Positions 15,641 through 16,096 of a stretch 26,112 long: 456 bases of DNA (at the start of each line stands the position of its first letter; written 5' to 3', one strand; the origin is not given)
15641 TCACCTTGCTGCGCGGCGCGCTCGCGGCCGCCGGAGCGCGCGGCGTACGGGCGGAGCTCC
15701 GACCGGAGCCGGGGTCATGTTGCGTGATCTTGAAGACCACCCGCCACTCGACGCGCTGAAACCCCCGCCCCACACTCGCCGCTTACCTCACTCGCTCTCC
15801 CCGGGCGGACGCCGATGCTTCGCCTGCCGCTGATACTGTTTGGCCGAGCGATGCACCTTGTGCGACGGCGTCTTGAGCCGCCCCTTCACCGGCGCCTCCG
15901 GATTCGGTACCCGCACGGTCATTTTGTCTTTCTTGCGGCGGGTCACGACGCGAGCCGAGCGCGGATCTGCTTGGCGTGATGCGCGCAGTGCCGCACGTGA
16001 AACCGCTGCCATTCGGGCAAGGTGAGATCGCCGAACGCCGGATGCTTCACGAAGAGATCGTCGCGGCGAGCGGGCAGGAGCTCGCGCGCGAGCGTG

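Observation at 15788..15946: Hidden 52-aa basic protein resembling ArfA/BrfA ribosome-rescue factors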

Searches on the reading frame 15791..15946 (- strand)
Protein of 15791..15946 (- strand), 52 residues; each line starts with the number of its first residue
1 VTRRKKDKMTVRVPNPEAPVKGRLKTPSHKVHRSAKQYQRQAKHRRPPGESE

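Call 4: search_protein_families(library=pfam, proteins=[window:15791-15946:-], max_evalue=1)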
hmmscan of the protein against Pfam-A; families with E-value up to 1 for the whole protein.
window:15791-15946:- (52 aa): 0 families

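Call 5: search_protein_families(library=ncbifam, proteins=[window:15791-15946:-], max_evalue=1)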
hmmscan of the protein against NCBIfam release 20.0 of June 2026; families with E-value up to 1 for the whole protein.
window:15791-15946:- (52 aa): 0 families

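Call 6: find_homologous_proteins(query=window:15791-15946:-, max_evalue=10)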
Query window:15791-15946:- (52 aa): 124 proteins with E <= 10 among 124 candidates; the best 120 are listed.
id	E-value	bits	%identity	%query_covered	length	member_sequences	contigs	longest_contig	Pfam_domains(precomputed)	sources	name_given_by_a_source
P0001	4.4e-25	103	98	100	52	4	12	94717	-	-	-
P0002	4.2e-20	88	83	100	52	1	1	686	-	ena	-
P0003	2.8e-19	85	84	96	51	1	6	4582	-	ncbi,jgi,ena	-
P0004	3.3e-19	85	81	100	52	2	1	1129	-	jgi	jgi:hypothetical protein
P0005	6.9e-19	84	79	100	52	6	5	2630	-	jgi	jgi:hypothetical protein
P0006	7.2e-19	84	77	100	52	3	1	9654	-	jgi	jgi:hypothetical protein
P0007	1.1e-18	84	83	100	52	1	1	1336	-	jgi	jgi:hypothetical protein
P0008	1.3e-18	83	77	100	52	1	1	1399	-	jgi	jgi:hypothetical protein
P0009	3.6e-18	82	77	100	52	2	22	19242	-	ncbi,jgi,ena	-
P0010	4.7e-18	82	77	100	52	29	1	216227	-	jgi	jgi:hypothetical protein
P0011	9.0e-18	81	75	100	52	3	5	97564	-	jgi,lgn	jgi:hypothetical protein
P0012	1.0e-17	81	79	100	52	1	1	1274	-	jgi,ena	jgi:hypothetical protein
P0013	1.0e-17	81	76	96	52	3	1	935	-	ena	-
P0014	1.0e-17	81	73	100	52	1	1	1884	-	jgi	-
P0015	1.2e-17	80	79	100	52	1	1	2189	-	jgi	jgi:hypothetical protein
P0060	1.2e-14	71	70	100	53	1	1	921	-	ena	-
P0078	2.8e-13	67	74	90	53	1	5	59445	-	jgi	jgi:hypothetical protein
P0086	5.1e-13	66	79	81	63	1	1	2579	-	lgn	-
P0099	2.9e-12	64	72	88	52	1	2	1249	-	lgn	-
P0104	5.1e-12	63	76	81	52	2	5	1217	-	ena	-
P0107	6.9e-12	63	72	100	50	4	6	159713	-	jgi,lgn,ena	jgi:hypothetical protein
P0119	3.2e-11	60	71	94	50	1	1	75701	-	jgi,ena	-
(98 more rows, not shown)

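Call 10: search_solved_structures(query=A1, max_evalue=10, show_alignments=5)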
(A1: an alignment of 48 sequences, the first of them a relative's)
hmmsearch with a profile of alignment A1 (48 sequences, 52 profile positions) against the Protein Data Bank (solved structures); distinct sequences matched with E-value up to 10: 1.
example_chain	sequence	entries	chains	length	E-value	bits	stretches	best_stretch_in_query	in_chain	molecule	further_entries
6n8n_W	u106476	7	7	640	0.31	14.3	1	20-48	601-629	Large subunit GTPase 1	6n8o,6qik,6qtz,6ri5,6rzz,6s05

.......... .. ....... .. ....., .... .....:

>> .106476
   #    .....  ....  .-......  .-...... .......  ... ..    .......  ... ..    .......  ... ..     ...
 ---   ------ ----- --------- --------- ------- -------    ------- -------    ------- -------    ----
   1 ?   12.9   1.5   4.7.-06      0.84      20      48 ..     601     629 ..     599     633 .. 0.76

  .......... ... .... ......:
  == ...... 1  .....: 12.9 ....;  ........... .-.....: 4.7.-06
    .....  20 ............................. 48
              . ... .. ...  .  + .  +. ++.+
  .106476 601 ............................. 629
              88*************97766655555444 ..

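Call 12: find_encoding_contigs(protein=P0107, flank=4000, max_places=3)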
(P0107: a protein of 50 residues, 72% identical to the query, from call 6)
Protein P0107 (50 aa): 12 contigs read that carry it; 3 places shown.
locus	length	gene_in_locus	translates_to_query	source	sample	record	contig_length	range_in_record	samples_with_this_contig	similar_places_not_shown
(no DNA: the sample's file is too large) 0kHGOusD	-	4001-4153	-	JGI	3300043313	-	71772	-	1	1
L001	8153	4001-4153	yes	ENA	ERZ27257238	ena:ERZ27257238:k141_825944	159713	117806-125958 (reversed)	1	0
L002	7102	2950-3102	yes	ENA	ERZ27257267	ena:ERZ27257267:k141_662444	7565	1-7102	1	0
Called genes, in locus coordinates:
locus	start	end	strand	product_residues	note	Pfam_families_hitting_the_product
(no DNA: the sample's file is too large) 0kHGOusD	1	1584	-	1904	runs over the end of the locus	PF13205:Big_5 (weak), PF11974:bMG3, PF01835:MG2, PF07703:A2M_BRD, PF00207:A2M, PF17973:bMG10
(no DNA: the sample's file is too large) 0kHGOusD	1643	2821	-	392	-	-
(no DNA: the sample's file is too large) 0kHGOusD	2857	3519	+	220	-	-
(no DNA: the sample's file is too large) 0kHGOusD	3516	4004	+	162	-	PF07606:DUF1569, PF12867:DinB_2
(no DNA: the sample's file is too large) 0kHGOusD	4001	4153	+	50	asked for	-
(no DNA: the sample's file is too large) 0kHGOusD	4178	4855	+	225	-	PF00127:Copper-bind (weak), PF13620:CarboxypepD_reg (weak), PF14686:fn3_3 (weak)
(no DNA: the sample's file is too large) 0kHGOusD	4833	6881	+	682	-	PF01636:APH (faint), PF00672:HAMP, PF00069:Pkinase, PF07714:PK_Tyr_Ser-Thr, PF03109:ABC1 (weak)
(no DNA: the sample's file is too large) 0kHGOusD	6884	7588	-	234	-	PF00174:Oxidored_molyb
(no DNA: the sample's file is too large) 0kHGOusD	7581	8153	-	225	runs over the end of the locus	PF01292:Ni_hydr_CYTB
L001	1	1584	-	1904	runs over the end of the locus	PF13205:Big_5 (weak), PF11974:bMG3, PF01835:MG2, PF07703:A2M_BRD, PF00207:A2M, PF17973:bMG10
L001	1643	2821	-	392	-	-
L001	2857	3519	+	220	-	-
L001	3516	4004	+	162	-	PF07606:DUF1569, PF12867:DinB_2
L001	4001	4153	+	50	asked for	-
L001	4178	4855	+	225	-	PF00127:Copper-bind (weak), PF13620:CarboxypepD_reg (weak), PF14686:fn3_3 (weak)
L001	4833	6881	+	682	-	PF01636:APH (faint), PF00672:HAMP, PF00069:Pkinase, PF07714:PK_Tyr_Ser-Thr, PF03109:ABC1 (weak)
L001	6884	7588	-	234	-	PF00174:Oxidored_molyb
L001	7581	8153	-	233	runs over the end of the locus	PF01292:Ni_hydr_CYTB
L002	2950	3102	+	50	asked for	-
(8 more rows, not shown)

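Call 13: find_encoding_contigs(protein=P0010, flank=4000, max_places=2)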
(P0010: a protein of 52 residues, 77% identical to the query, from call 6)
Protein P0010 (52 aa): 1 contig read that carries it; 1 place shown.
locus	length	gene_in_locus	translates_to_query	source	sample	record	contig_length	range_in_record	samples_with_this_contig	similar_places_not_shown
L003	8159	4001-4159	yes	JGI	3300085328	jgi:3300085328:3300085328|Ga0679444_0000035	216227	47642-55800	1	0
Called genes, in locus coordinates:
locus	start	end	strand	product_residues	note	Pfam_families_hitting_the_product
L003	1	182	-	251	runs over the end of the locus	PF01694:Rhomboid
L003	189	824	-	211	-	PF01255:Prenyltransf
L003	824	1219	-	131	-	PF01022:HTH_5 (weak), PF13601:HTH_34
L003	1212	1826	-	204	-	-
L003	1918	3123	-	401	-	-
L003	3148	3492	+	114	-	-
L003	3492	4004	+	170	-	PF12867:DinB_2, PF07606:DUF1569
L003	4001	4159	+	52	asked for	-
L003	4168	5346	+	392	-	PF01266:DAO (faint), PF07992:Pyr_redox_2, PF13738:Pyr_redox_3 (weak), PF00070:Pyr_redox, PF14721:AIF_C (weak)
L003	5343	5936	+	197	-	PF07823:CPDase (faint)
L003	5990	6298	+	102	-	-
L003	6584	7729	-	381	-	-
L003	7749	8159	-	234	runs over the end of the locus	PF00174:Oxidored_molyb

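Call 14: find_encoding_contigs(protein=P0078, flank=4000, max_places=2)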
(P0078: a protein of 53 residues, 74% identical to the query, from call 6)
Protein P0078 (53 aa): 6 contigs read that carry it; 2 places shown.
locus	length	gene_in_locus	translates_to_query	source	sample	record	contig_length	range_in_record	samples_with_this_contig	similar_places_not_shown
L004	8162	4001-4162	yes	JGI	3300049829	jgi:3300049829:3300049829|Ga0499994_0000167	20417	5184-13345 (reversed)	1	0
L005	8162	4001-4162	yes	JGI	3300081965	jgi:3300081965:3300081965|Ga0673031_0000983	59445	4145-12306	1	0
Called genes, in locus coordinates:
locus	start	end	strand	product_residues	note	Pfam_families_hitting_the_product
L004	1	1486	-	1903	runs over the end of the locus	PF13205:Big_5 (weak), PF11974:bMG3, PF01835:MG2, PF17972:bMG5 (weak), PF07703:A2M_BRD, PF00207:A2M, PF17973:bMG10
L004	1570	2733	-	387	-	-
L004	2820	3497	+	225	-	-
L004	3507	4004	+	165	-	PF12867:DinB_2 (weak), PF07606:DUF1569 (weak)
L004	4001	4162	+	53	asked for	-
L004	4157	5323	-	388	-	-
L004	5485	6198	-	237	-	PF00174:Oxidored_molyb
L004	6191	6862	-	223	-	PF01292:Ni_hydr_CYTB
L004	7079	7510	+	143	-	-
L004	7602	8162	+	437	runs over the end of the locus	PF01979:Amidohydro_1, PF07969:Amidohydro_3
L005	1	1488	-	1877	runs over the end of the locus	?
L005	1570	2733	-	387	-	-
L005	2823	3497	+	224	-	-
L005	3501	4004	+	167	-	PF12867:DinB_2 (weak), PF07606:DUF1569 (weak)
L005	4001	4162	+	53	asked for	-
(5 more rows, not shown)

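Call 16: search_protein_families(library=pfam, alignment_id=A1, max_evalue=10)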
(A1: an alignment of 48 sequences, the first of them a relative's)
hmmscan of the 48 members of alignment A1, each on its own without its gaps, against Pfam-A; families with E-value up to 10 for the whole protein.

A. member 1, P0001 (52 aa): 0 families

B. families by the number of members that match (of 48 scanned): 5 families
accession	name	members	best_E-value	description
PF23876.1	DUF7230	28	0.0023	Family of unknown function (DUF7230)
PF03763.18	Remorin_C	1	0.036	Remorin, C-terminal region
PF22513.2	FitA-like_RHH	1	0.036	Antitoxin FitA-like, ribbon-helix-helix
PF04010.18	DUF357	1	0.057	Protein of unknown function (DUF357)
PF01893.21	UPF0058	1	0.26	Uncharacterised protein family UPF0058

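Call 17: search_protein_families(library=pfam, proteins=[P0119, P0107, P0104, P0078, P0099, P0060, P0086, P0010], max_evalue=10)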
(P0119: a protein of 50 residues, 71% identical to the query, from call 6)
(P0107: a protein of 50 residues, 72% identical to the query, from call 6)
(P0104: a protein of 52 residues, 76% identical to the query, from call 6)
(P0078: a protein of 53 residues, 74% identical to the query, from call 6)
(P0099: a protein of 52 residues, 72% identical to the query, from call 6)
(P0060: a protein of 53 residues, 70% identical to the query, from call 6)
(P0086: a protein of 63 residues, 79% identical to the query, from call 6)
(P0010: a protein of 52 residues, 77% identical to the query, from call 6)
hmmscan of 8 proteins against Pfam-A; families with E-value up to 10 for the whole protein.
P0119 (50 aa): 1 family
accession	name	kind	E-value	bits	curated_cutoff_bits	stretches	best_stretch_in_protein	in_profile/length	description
PF23876.1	DUF7230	-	0.1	13.1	27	1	31-50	18-37/42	Family of unknown function (DUF7230)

P0107 (50 aa): 1 family
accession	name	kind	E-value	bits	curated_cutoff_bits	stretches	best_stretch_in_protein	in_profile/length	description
PF23876.1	DUF7230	-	0.085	13.4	27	1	31-49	18-36/42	Family of unknown function (DUF7230)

P0104 (52 aa): 1 family
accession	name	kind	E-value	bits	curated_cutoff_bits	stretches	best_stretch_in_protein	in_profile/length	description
PF23876.1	DUF7230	-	0.0023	18.5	27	1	33-51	18-36/42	Family of unknown function (DUF7230)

P0078 (53 aa): 1 family
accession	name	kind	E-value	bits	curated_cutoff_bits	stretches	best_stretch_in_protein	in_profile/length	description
PF23876.1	DUF7230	-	0.005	17.4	27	1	30-50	18-38/42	Family of unknown function (DUF7230)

P0099 (52 aa): 1 family
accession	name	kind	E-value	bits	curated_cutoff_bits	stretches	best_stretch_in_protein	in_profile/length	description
PF23876.1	DUF7230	-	0.026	15.1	27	1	31-51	18-38/42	Family of unknown function (DUF7230)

P0060 (53 aa): 1 family
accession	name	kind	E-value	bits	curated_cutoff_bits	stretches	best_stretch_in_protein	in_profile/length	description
PF23876.1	DUF7230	-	0.1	13.2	27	1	31-52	18-39/42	Family of unknown function (DUF7230)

P0086 (63 aa): 1 family
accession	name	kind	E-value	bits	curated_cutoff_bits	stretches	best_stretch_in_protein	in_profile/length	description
PF23876.1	DUF7230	-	0.1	13.2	27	1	44-61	18-35/42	Family of unknown function (DUF7230)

P0010 (52 aa): 1 family
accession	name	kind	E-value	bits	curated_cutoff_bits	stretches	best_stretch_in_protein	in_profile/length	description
PF23876.1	DUF7230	-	0.12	13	27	1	30-48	18-36/42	Family of unknown function (DUF7230)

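Call 20: search_protein_representatives(alignment_id=A1)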
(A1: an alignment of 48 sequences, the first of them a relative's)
Query: 48 sequences, 52 profile positions. Proteins with E-value up to 0.001 (for the whole library): 30; up to 1e-10: 13; up to 1e-30: 0. The best 30 are listed.
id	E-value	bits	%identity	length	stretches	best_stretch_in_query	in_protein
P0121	2.4e-22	94.7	-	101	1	1-49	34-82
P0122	1.3e-21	92.4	-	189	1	1-49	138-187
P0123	1.2e-19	86.0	-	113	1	9-51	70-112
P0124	2.8e-19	84.9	-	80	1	1-49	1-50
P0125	2.0e-18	82.2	-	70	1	6-49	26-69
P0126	1.3e-17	79.6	-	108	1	1-45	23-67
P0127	1.3e-17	79.6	-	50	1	1-49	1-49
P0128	8.4e-17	77.0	-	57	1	3-45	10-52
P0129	1.1e-15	73.4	-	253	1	1-37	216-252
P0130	2.5e-12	62.6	-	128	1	1-46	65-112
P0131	1.1e-11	60.6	-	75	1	1-48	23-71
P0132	1.3e-11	60.3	-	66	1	10-49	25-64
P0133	2.0e-11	59.7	-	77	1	7-49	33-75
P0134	2.0e-10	56.6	-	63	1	1-32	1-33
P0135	1.3e-09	53.9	-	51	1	11-50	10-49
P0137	4.2e-08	49.1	-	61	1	3-51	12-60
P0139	2.7e-07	46.5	-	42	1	13-48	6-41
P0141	9.6e-07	44.8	-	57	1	4-50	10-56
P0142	1.2e-06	44.5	-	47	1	7-50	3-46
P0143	1.6e-06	44.1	-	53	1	9-49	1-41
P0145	8.2e-06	41.8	-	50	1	6-51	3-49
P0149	6.1e-04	35.8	-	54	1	1-50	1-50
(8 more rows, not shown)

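Call 22: find_encoding_contigs(protein=P0135, flank=4000, max_places=3)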
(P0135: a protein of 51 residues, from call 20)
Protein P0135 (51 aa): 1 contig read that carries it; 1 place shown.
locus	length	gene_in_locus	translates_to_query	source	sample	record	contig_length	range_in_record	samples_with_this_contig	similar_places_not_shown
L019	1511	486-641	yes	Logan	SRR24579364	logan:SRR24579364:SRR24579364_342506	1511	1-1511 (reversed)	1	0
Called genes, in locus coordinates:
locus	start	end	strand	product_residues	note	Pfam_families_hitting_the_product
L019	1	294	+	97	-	?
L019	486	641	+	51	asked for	-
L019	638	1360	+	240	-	-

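Call 23: find_encoding_contigs(protein=P0139, flank=4000, max_places=3)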
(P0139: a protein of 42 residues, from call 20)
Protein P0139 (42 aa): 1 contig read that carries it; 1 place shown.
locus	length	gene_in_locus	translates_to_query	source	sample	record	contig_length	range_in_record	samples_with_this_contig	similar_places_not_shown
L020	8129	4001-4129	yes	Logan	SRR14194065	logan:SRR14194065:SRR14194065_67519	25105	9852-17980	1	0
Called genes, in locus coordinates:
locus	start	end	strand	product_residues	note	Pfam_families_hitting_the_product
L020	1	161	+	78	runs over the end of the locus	-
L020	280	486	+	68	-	-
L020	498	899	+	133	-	-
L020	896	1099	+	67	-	-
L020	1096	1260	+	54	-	-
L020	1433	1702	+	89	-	-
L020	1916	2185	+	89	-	-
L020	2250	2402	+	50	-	-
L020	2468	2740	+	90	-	-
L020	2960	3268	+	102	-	-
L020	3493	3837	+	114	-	PF13619:KTSC (weak)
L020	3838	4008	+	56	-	-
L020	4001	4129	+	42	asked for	-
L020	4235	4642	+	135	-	-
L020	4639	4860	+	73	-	-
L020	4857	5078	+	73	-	-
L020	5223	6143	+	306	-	-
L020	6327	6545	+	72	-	-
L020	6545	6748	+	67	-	-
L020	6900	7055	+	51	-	-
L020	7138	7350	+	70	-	-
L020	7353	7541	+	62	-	-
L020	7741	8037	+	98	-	-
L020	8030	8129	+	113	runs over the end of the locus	-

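Call 24: find_encoding_contigs(protein=P0145, flank=4000, max_places=3)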
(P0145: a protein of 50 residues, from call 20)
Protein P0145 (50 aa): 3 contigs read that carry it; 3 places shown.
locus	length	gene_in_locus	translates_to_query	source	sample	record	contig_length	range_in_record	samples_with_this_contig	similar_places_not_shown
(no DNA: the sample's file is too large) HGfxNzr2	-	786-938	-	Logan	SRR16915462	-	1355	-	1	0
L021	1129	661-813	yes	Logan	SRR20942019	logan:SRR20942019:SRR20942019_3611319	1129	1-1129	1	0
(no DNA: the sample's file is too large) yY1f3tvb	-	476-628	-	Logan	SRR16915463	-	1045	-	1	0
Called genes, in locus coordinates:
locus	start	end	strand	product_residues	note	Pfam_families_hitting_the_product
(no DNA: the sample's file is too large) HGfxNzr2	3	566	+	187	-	?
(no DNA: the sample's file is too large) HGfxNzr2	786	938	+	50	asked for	-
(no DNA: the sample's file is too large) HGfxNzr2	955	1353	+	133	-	?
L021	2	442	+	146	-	?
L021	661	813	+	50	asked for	-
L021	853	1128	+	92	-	?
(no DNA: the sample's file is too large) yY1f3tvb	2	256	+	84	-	?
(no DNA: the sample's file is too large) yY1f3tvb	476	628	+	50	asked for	-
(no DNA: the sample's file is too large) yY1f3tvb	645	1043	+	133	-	?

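Call 26: search_protein_families(library=pfam, proteins=[P0132, P0133, P0135, P0137, P0139, P0141, P0142, P0143, P0145, P0149], max_evalue=10)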
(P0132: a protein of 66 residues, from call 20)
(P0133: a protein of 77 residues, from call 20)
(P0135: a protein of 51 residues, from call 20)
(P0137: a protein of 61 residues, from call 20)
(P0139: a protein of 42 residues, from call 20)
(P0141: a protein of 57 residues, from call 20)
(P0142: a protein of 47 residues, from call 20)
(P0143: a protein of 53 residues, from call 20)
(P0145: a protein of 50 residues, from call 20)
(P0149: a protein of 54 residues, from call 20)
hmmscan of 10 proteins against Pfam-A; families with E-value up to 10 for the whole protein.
P0132 (66 aa): 1 family
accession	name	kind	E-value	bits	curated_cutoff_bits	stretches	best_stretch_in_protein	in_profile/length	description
PF23876.1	DUF7230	-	0.026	15.1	27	1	44-64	17-37/42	Family of unknown function (DUF7230)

P0133 (77 aa): 0 families

P0135 (51 aa): 1 family
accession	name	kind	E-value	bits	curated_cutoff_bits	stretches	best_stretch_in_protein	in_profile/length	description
PF23876.1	DUF7230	-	8.9e-05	23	27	1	28-49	17-38/42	Family of unknown function (DUF7230)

P0137 (61 aa): 0 families

P0139 (42 aa): 1 family
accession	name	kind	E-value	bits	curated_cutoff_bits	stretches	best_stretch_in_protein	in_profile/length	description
PF23876.1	DUF7230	-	0.00094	19.7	27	1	22-40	17-35/42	Family of unknown function (DUF7230)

P0141 (57 aa): 1 family
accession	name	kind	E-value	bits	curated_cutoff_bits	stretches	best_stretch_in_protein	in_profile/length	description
PF23876.1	DUF7230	-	0.13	12.9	27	1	41-56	23-38/42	Family of unknown function (DUF7230)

P0142 (47 aa): 0 families

P0143 (53 aa): 1 family
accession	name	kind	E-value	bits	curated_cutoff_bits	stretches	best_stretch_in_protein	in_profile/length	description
PF23876.1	DUF7230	-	0.0014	19.1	27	1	21-38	17-34/42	Family of unknown function (DUF7230)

P0145 (50 aa): 1 family
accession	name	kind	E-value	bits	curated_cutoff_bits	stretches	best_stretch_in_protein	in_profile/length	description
PF23876.1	DUF7230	-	0.00032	21.2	27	1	27-45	17-35/42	Family of unknown function (DUF7230)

P0149 (54 aa): 0 families

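Call 31: search_protein_families(library=ncbifam, proteins=[P0132, P0133, P0135, P0137, P0139, P0141, P0142, P0143, P0145, P0149], max_evalue=10)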
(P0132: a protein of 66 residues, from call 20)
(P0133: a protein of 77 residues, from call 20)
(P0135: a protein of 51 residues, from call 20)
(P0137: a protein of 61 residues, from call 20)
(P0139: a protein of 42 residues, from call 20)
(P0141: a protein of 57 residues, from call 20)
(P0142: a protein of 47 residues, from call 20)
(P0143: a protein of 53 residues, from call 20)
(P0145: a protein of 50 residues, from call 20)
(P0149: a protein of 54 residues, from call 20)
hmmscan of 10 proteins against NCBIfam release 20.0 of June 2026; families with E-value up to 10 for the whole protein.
P0132 (66 aa): 0 families

P0133 (77 aa): 0 families

P0135 (51 aa): 0 families

P0137 (61 aa): 0 families

P0139 (42 aa): 0 families

P0141 (57 aa): 2 families
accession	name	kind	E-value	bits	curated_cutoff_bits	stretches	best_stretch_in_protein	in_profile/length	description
NF033465.3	PTPA-CTERM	subfamily_domain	0.015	15.5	29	1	4-15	12-23/26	PTPA-CTERM sorting domain-containing protein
NF052258.1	SGM_3592_fam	equivalog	0.022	15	70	1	23-54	57-88/93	SGM_3592 family protein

P0142 (47 aa): 0 families

P0143 (53 aa): 0 families

P0145 (50 aa): 0 families

P0149 (54 aa): 0 families

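Call 32: find_homologous_proteins(query=P0135, max_evalue=10)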
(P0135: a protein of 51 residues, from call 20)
Query P0135 (51 aa): 12 proteins with E <= 10 among 12 candidates.
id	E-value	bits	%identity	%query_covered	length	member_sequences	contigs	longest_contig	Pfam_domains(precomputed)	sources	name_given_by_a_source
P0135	1.3e-24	102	100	100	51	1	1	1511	-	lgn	-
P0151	1.2e-20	90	90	100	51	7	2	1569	-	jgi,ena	jgi:hypothetical protein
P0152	1.7e-20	89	86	100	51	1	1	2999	-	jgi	-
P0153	2.4e-15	73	79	92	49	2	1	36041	-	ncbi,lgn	-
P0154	3.9e-11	60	70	86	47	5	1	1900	-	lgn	-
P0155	4.4e-11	60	70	86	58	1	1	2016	-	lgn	-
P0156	1.1e-10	59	77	84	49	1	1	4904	-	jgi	jgi:hypothetical protein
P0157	2.0e-10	58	73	78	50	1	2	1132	-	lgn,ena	-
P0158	4.4e-10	57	68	86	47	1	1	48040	-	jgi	jgi:hypothetical protein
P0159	5.2e-10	56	73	86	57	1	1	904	-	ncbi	-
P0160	3.0e-9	54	69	76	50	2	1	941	-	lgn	-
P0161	6.9e-9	53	71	86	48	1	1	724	-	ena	-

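Call 33: find_encoding_contigs(protein=P0153, flank=5000, max_places=2)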
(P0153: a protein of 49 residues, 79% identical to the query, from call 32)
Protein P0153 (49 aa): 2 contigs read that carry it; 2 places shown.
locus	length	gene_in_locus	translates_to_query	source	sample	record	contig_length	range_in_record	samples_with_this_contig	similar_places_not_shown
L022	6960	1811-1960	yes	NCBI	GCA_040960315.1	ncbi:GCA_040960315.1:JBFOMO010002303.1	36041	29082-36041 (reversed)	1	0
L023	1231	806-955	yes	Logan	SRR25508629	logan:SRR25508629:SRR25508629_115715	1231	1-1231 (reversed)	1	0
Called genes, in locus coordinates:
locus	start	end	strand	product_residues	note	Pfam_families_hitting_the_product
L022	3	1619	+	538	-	?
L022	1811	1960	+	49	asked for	-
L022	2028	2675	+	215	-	-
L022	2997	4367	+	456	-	PF20972:MASE9, PF13487:HD_5, PF01966:HD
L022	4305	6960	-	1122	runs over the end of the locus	PF00486:Trans_reg_C (faint), PF03704:BTAD, PF24883:NPHP3_N (faint), PF13401:AAA_22 (faint), PF13191:AAA_16, PF13424:TPR_12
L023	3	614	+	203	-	?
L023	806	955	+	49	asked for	-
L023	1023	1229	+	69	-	?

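Call 34: find_encoding_contigs(protein=P0158, flank=5000, max_places=2)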
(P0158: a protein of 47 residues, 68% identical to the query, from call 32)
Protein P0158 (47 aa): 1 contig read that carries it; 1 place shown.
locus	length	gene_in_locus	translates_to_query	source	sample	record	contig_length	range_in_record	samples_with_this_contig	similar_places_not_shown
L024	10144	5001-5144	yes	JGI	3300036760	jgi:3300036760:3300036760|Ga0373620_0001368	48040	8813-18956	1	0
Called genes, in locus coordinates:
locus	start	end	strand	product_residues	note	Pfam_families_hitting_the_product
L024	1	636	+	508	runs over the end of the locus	-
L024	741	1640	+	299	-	PF02729:OTCace_N, PF00185:OTCace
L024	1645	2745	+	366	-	PF01571:GCV_T, PF08669:GCV_T_C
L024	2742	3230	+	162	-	PF00994:MoCF_biosynth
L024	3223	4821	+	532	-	PF00158:Sigma54_activat, PF14532:Sigma54_activ_2, PF07728:AAA_5, PF25601:AAA_lid_14, PF02954:HTH_8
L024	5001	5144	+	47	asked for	-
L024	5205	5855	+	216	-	-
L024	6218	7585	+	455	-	PF20972:MASE9, PF13487:HD_5, PF01966:HD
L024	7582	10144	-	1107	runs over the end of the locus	PF00486:Trans_reg_C (faint), PF03704:BTAD, PF24883:NPHP3_N (faint), PF13191:AAA_16, PF13424:TPR_12 (weak)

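Call 48: find_related_loci(query=A4, collection=genome_contigs, flank=3000)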
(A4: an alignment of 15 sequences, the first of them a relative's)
Query A4 (49 aa) in genome_contigs; peptide patterns used: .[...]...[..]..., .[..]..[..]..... (x = any residue, [..] = any of these).
63 stretches matched a pattern; 14 encode a relative of the query (tblastn E <= 1e-3); 14 distinct loci.
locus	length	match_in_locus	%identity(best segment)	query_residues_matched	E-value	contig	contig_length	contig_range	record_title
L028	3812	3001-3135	67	3-47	2e-15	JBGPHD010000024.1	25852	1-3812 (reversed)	MAG: Gemmatimonadota bacterium isolate OBJ_0618_7090110_367 k141_4291437_length_25852_cov_25.7104, whole genome shotgun 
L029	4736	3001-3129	72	7-47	3e-14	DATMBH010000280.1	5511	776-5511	MAG TPA_asm: Gemmatimonadales bacterium isolate SMAG_U13348 k141_349312, whole genome shotgun sequence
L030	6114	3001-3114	76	7-44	1e-13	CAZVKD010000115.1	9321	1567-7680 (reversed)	MAG TPA_asm: uncultured Gemmatimonadaceae bacterium isolate binchicken_co107_187 genome assembly, contig: NODE_16289_len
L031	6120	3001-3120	68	8-47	5e-13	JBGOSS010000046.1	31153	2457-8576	MAG: Gemmatimonadota bacterium isolate OBJ_0618_7090110_181 k141_9286165_length_31153_cov_24.7165, whole genome shotgun 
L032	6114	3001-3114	74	4-42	8e-13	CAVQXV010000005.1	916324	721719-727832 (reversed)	MAG: uncultured Gemmatimonadales bacterium isolate MFD00008.bin.2.66 genome assembly, contig: contig_59099, whole genome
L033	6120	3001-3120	63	3-42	2e-12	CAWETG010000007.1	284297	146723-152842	MAG: uncultured Gemmatimonadales bacterium isolate MFD01476.bin.1.191 genome assembly, contig: contig_32859, whole genom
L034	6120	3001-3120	63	9-48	3e-11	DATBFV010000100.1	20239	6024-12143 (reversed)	MAG TPA_asm: Gemmatimonadales bacterium isolate SMAG_U3820 k141_4055448, whole genome shotgun sequence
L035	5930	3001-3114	61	11-48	3e-11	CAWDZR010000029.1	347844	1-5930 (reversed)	MAG: uncultured Gemmatimonadales bacterium isolate MFD01299.bin.1.239 genome assembly, contig: contig_59674, whole genom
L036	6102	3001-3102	71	9-42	4e-11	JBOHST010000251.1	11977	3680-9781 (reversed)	MAG: Gemmatimonadales bacterium isolate M3-S_metawrap_bin.151 k127_1700344, whole genome shotgun sequence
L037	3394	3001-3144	60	1-47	3e-10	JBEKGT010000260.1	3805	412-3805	MAG: Gemmatimonadales bacterium isolate SPRUCE 25 SPRUCE_25_260, whole genome shotgun sequence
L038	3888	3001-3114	66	9-46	5e-10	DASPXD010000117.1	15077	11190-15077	MAG TPA_asm: Gemmatimonadales bacterium isolate SMAG_U11558 k141_883588, whole genome shotgun sequence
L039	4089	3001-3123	59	8-48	4e-10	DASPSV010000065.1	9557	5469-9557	MAG TPA_asm: Gemmatimonadales bacterium isolate SMAG_U12260 k141_1322657, whole genome shotgun sequence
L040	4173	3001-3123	66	8-47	9e-10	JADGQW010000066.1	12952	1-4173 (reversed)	MAG: Gemmatimonadales bacterium isolate Chersky.24_23 contig-100_1298, whole genome shotgun sequence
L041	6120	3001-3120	63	9-48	1e-9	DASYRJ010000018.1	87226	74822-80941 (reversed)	MAG TPA_asm: Gemmatimonadales bacterium isolate SMAG_U4508 k141_1470534, whole genome shotgun sequence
